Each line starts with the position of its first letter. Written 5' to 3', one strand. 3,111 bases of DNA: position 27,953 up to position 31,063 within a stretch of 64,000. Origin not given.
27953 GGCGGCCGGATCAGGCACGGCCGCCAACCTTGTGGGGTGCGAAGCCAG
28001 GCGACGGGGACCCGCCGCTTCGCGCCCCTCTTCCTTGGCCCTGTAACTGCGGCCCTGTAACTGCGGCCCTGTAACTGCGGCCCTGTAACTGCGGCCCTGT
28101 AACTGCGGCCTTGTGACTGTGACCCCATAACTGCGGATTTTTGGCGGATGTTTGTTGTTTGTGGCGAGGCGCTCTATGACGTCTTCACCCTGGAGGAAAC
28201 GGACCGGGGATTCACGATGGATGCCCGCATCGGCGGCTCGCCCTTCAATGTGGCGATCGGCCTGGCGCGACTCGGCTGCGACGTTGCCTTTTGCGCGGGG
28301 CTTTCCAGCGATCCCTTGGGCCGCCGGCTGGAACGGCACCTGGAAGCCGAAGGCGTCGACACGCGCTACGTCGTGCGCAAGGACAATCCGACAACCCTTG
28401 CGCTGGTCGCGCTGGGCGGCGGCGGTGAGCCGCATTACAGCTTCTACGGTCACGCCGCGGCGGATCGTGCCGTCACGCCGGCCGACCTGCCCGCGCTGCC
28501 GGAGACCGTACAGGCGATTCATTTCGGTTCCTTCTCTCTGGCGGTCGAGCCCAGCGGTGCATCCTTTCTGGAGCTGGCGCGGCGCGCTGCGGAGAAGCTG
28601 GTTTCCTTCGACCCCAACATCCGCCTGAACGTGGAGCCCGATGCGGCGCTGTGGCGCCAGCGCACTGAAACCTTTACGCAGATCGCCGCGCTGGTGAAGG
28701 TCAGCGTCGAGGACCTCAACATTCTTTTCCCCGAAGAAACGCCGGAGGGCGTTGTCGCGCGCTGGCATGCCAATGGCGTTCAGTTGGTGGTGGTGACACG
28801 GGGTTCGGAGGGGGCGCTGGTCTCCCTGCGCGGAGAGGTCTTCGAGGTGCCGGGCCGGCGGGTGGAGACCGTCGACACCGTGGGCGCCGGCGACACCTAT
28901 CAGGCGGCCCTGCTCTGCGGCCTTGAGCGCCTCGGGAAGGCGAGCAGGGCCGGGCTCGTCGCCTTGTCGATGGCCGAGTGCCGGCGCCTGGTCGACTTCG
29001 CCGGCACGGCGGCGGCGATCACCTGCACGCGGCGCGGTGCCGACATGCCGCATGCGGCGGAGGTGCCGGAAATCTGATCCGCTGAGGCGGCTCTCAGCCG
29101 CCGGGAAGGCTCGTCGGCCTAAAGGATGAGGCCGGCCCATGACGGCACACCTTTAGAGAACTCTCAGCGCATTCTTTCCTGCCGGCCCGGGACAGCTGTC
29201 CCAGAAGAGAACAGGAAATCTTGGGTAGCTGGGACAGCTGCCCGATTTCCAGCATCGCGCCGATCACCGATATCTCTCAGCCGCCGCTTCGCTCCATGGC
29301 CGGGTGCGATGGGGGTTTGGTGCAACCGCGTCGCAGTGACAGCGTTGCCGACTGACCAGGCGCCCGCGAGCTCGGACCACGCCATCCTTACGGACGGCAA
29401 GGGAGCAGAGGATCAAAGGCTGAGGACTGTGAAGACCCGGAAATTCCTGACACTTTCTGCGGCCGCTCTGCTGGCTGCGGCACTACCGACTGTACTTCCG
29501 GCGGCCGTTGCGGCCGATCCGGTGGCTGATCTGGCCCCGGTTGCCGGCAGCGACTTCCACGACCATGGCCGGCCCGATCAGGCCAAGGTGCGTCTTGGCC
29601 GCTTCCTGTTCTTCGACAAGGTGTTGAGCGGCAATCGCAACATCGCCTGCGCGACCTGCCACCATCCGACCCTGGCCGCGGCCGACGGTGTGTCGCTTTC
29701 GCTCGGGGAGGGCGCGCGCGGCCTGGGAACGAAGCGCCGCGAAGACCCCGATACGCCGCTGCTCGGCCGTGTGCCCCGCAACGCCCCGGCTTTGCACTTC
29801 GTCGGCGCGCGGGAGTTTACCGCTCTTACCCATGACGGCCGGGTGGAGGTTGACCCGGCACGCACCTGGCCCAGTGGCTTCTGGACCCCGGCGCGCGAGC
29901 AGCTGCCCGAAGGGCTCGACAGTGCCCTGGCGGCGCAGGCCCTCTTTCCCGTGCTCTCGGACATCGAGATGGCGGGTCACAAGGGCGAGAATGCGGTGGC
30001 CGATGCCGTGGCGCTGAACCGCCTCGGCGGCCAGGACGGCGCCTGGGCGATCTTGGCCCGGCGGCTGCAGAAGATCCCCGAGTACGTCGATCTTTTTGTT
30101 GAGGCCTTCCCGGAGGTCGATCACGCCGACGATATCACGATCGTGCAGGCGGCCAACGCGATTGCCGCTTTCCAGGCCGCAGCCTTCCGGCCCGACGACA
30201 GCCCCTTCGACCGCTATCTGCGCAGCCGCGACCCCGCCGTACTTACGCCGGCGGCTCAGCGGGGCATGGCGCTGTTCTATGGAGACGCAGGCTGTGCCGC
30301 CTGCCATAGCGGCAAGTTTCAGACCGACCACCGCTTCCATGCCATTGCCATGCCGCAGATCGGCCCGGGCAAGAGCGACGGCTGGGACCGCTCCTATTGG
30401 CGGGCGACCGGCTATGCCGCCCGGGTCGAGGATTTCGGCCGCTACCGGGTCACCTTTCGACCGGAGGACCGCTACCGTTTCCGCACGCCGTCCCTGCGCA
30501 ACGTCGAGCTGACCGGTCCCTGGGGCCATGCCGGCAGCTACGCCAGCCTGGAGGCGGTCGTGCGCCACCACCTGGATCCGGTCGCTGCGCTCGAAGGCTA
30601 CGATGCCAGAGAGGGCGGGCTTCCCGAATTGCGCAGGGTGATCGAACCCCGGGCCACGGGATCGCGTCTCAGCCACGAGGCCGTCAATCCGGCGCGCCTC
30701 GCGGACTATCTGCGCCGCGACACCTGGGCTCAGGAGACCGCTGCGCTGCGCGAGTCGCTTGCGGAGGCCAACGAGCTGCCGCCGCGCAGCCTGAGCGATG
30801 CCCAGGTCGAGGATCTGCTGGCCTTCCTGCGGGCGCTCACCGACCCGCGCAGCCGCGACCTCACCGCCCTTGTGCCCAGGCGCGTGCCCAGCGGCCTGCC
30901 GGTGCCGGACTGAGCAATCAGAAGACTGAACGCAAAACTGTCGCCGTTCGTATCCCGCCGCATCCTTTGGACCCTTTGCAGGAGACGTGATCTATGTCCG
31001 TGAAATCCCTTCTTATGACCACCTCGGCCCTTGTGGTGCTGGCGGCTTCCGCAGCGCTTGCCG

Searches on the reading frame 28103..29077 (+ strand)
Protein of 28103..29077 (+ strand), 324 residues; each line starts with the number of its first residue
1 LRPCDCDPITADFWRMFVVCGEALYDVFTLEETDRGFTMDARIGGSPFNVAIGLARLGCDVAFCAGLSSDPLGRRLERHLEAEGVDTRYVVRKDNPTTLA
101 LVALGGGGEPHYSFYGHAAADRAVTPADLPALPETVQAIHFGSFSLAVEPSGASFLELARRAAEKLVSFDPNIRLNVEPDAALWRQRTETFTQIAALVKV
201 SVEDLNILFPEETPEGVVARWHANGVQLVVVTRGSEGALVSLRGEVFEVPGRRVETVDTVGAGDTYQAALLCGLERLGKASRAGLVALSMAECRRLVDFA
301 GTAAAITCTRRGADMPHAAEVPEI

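Call 62: search_protein_families(library=padloc, proteins=[window:28103-29077:+], max_evalue=0.00001)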
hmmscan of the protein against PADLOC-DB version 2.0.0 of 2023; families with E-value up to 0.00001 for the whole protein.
window:28103-29077:+ (324 aa): 0 families

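Call 63: search_protein_families(library=pfam, proteins=[window:28103-29077:+], max_evalue=0.00001)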
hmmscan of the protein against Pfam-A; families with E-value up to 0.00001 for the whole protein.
window:28103-29077:+ (324 aa): 1 family
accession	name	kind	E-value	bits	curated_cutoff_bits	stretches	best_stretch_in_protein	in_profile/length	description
PF00294.29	PfkB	-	1.5e-49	169.4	25.8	1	18-314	5-296/302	pfkB family carbohydrate kinase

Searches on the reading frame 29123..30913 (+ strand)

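Call 62: search_protein_families(library=padloc, proteins=[window:29123-30913:+], max_evalue=0.00001)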
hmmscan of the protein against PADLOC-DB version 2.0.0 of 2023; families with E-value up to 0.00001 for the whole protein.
window:29123-30913:+ (596 aa): 0 families

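Call 63: search_protein_families(library=pfam, proteins=[window:29123-30913:+], max_evalue=0.00001)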
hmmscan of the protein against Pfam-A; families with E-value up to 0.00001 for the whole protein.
window:29123-30913:+ (596 aa): 1 family
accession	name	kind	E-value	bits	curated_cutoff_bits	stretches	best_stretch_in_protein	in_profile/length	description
PF03150.19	CCP_MauG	-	2.8e-33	116.1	25.6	1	154-369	2-147/149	Di-haem cytochrome c peroxidase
